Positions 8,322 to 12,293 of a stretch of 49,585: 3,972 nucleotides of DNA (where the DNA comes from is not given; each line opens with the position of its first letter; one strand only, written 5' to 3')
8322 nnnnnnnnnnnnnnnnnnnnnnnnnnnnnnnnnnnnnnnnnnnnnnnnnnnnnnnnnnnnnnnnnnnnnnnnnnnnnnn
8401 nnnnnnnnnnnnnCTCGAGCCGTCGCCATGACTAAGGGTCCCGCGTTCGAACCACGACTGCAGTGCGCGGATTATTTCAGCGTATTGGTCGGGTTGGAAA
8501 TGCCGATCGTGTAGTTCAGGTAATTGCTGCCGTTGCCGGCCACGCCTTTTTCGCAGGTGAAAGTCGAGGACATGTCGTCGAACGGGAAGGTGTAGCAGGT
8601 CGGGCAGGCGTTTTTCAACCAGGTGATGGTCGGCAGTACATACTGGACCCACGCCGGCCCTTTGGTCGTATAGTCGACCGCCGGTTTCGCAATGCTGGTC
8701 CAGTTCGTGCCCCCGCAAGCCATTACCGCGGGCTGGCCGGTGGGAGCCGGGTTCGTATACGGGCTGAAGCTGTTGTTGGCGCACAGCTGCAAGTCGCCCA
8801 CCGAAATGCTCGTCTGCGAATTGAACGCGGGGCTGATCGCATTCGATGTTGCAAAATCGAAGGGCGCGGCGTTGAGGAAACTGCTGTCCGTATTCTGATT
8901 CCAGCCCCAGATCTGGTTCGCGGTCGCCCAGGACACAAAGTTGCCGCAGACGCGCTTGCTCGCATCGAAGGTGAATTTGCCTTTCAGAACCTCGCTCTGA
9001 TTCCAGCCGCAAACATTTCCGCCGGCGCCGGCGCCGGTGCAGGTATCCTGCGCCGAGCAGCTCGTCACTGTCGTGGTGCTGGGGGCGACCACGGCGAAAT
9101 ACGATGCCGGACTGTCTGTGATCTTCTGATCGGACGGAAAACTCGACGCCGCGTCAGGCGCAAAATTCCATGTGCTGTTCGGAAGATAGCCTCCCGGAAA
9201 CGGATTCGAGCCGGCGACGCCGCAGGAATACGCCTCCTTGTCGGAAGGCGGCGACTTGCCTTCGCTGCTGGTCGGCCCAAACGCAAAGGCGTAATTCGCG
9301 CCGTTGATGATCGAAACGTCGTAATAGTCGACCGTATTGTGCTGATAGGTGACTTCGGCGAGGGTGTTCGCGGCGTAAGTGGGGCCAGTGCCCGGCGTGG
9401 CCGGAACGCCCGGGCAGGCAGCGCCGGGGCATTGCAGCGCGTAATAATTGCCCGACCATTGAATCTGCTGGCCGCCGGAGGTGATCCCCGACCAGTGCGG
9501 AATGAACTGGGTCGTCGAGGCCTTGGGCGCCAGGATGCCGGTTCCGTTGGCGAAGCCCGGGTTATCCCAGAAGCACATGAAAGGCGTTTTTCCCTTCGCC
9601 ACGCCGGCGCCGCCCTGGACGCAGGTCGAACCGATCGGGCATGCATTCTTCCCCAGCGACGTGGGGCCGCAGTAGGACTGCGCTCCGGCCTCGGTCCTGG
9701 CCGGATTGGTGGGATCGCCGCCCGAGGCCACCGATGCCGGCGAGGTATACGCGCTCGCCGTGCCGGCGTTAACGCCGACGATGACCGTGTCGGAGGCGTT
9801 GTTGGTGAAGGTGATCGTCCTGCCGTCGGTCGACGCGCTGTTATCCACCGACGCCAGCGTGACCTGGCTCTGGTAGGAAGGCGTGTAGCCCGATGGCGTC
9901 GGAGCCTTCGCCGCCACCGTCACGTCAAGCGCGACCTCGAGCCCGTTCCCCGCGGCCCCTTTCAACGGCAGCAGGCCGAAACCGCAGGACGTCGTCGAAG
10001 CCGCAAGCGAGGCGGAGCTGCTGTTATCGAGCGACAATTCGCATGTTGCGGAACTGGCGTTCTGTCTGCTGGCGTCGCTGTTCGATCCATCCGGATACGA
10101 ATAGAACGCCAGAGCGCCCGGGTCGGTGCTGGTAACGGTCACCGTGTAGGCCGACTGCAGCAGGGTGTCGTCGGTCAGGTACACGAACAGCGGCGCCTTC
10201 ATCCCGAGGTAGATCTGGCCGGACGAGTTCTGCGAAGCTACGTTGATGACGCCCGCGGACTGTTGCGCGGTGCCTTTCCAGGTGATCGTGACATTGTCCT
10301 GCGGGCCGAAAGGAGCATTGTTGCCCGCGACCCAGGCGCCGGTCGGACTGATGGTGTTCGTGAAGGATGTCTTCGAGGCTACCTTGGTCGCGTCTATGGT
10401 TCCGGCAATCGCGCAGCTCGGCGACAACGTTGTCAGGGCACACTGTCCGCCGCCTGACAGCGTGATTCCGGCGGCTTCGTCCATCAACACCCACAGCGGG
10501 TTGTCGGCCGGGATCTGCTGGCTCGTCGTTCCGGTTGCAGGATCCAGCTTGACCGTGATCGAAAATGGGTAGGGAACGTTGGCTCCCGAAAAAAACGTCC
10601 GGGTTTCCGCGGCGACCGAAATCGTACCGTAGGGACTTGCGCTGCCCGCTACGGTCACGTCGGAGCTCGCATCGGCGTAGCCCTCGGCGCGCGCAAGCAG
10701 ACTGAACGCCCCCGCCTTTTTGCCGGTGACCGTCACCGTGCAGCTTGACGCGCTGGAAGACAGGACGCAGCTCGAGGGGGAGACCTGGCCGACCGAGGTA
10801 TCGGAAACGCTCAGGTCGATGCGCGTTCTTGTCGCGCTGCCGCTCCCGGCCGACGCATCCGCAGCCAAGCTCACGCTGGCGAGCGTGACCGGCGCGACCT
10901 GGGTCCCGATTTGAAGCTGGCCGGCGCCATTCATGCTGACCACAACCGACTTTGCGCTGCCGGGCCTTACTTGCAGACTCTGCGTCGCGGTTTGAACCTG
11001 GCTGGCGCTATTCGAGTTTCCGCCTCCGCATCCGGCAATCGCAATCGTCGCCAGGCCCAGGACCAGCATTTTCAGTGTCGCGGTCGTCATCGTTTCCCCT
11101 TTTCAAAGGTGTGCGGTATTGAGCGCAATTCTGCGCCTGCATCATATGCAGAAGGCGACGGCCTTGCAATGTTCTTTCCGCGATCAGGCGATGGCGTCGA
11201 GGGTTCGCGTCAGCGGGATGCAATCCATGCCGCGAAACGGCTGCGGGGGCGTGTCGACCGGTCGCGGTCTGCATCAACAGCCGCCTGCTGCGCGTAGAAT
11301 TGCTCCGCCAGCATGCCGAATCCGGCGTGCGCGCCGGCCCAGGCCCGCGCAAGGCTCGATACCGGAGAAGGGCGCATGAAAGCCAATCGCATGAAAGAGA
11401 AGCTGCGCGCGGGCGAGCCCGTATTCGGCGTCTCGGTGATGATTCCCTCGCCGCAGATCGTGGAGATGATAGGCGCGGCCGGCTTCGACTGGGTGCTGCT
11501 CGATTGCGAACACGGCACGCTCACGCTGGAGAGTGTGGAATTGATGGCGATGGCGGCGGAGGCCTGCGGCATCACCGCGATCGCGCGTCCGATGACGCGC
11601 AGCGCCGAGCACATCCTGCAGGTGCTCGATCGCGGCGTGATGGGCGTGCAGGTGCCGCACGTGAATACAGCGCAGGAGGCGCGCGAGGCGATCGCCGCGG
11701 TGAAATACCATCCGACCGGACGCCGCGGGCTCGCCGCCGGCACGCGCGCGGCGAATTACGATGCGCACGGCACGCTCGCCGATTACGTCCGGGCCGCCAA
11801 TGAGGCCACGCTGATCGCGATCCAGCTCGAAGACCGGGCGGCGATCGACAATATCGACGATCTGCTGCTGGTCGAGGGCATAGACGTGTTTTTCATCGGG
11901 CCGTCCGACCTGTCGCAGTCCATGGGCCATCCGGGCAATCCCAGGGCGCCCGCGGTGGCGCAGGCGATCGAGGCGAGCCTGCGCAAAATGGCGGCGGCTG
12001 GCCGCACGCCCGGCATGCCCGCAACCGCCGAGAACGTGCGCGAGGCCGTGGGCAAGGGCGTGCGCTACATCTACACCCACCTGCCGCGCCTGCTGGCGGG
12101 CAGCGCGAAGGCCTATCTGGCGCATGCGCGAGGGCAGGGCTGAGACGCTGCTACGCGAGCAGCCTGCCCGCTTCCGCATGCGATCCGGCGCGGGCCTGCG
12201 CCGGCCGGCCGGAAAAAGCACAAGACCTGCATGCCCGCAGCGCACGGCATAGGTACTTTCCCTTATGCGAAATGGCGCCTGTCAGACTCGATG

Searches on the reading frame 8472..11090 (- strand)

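Call 43: search_protein_families(library=pfam, proteins=[window:8472-11090:-], max_evalue=0.00001)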
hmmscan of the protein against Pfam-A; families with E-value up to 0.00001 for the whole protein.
window:8472-11090:- (872 aa): 1 family
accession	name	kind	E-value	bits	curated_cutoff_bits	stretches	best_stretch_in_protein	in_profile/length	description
PF00314.23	Thaumatin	-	1.3e-10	41.8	27.4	0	520-722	27-187/209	Thaumatin family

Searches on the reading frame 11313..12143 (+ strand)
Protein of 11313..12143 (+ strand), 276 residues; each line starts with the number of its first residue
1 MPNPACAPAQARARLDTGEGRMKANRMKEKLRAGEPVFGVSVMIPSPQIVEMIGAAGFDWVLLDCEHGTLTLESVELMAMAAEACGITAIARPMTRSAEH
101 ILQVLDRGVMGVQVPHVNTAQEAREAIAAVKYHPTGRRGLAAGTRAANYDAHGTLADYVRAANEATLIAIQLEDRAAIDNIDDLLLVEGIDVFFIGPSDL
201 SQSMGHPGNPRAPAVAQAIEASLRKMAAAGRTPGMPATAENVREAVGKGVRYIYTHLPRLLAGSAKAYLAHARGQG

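Call 43: search_protein_families(library=pfam, proteins=[window:11313-12143:+], max_evalue=0.00001)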
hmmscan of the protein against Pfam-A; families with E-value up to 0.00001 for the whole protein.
window:11313-12143:+ (276 aa): 1 family
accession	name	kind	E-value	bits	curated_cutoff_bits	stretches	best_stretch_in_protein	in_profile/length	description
PF03328.21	HpcH_HpaI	-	2e-28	99.7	25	1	46-235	10-185/221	HpcH/HpaI aldolase/citrate lyase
